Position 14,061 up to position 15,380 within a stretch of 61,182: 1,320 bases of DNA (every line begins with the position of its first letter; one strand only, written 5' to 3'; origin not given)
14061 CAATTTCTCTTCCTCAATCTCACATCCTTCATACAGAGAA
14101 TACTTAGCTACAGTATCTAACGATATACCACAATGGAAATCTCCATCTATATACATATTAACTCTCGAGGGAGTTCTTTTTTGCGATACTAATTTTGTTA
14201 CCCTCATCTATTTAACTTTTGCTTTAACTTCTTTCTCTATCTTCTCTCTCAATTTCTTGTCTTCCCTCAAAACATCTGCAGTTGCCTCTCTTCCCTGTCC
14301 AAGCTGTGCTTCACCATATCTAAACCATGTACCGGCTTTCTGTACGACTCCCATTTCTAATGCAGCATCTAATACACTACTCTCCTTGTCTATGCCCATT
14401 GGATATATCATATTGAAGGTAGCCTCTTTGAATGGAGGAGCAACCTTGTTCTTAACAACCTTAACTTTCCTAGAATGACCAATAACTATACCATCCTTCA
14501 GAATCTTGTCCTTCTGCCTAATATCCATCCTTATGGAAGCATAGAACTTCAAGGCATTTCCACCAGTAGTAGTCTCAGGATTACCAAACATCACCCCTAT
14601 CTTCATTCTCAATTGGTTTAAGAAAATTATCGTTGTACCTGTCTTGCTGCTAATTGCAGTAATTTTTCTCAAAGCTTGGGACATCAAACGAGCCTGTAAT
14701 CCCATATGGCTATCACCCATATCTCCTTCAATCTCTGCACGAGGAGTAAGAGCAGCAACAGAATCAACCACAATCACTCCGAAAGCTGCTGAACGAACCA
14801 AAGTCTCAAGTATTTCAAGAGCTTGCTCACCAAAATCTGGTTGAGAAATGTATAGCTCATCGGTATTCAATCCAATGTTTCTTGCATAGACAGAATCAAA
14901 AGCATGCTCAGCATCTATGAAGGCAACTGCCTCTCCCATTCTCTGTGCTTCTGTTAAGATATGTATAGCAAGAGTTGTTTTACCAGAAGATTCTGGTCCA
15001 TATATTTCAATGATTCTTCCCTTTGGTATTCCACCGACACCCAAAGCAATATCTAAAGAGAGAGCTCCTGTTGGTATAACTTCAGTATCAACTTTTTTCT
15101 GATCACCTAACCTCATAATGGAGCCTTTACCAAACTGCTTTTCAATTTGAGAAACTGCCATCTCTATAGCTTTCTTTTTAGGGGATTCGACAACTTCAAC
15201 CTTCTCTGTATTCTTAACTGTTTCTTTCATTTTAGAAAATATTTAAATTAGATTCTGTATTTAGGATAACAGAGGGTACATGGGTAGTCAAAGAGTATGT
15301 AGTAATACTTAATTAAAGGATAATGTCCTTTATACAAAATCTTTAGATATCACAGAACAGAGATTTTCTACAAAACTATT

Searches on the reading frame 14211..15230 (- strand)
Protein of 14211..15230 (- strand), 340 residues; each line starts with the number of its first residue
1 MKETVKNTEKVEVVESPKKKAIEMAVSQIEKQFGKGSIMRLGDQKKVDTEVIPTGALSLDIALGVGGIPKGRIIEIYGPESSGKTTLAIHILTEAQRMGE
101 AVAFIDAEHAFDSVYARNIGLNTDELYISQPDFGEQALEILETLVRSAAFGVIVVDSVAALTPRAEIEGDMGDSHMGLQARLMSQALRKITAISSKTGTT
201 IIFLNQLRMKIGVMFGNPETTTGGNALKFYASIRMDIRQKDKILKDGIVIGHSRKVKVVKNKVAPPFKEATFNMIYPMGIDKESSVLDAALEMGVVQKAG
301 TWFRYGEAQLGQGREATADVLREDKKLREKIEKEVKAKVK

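Call 123: find_related_loci(query=window:14211-15230:-, collection=genome_contigs, flank=100)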
Query window:14211-15230:- (340 aa) in genome_contigs; peptide patterns used: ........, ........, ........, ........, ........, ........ (x = any residue, [..] = any of these).
599 stretches matched a pattern (row limit reached: there are more); 590 encode a relative of the query (tblastn E <= 1e-3); the best 80 are kept; 80 distinct loci.
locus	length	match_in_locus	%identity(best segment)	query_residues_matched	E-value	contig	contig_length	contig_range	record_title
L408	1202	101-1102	82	6-340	0e+0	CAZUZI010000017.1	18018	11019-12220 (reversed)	MAG TPA_asm: uncultured Candidatus Saccharibacteria bacterium isolate binchicken_co117_311 genome assembly, contig: NODE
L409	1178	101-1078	83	15-340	0e+0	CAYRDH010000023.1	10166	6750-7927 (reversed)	MAG TPA_asm: uncultured Candidatus Saccharibacteria bacterium isolate SRP241341_co1_3 genome assembly, contig: NODE_6912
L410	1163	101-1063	65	16-336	4e-148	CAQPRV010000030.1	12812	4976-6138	MAG TPA_asm: uncultured Clostridia bacterium isolate MGBC161478 genome assembly, contig: MGBC161478.30, whole genome sho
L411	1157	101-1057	64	18-336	6e-146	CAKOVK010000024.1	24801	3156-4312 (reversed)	MAG: uncultured Clostridia bacterium isolate REFINED_METABAT215_TOP10_CONTIGS_1500_ASSEMBLY_K77_MERGED__Hadza_PheChl_Fib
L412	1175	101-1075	65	13-336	6e-146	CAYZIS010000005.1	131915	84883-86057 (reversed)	MAG TPA_asm: uncultured Thermodesulfobacteriota bacterium isolate binchicken_co181_551 genome assembly, contig: NODE_86_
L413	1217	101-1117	62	6-340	7e-145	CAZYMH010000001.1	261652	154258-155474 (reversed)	MAG TPA_asm: uncultured Candidatus Saccharibacteria bacterium isolate SRP300315_co1_59 genome assembly, contig: NODE_9_l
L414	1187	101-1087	63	9-337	8e-145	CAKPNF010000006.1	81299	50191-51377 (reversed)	MAG: uncultured Clostridia bacterium isolate REFINED_METABAT215_TOP10_CONTIGS_1500_ASSEMBLY_K77_MERGED__Nepal_MoBio_Fibe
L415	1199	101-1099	62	8-340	9e-145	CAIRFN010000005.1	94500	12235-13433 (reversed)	uncultured Candidatus Berkelbacteria bacterium isolate AM-lipid-01-D8_bin-0424 genome assembly, contig: bin-0424:05/13,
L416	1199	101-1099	62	1-338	2e-144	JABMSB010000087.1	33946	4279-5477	MAG: Candidatus Omnitrophota bacterium isolate bin.291 k141_6018674, whole genome shotgun sequence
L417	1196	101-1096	61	1-337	2e-143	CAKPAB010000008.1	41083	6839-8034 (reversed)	MAG: uncultured Clostridia bacterium isolate REFINED_METABAT215_TOP10_CONTIGS_1500_ASSEMBLY_K77_MERGED__Hadza_MoBio_hadz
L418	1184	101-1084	61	2-337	2e-143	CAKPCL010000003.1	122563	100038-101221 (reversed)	MAG: uncultured Clostridia bacterium isolate REFINED_METABAT215_TOP10_CONTIGS_1500_ASSEMBLY_K77_MERGED__Nepal_MoBio_Fibe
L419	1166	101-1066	64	18-340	1e-146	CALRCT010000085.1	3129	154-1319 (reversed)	MAG: uncultured Candidatus Saccharimonas sp. isolate RH-23may17-261 genome assembly, contig: RH-23may17-C295530, whole g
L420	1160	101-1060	64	19-337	5e-143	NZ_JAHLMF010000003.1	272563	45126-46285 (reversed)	Geomonas diazotrophica strain Red69 scaffold3, whole genome shotgun sequence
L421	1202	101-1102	62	1-336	4e-143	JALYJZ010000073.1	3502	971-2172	MAG: bacterium isolate CAM bin17 SD1483_NODE_1081_length_3502_cov_1.019852, whole genome shotgun sequence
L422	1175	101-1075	61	7-336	2e-142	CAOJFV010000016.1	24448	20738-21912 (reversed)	MAG TPA_asm: uncultured Clostridium sp. isolate SRR17684636_bin.3_metawrap_v1.3_MAG genome assembly, contig: NODE.2243_l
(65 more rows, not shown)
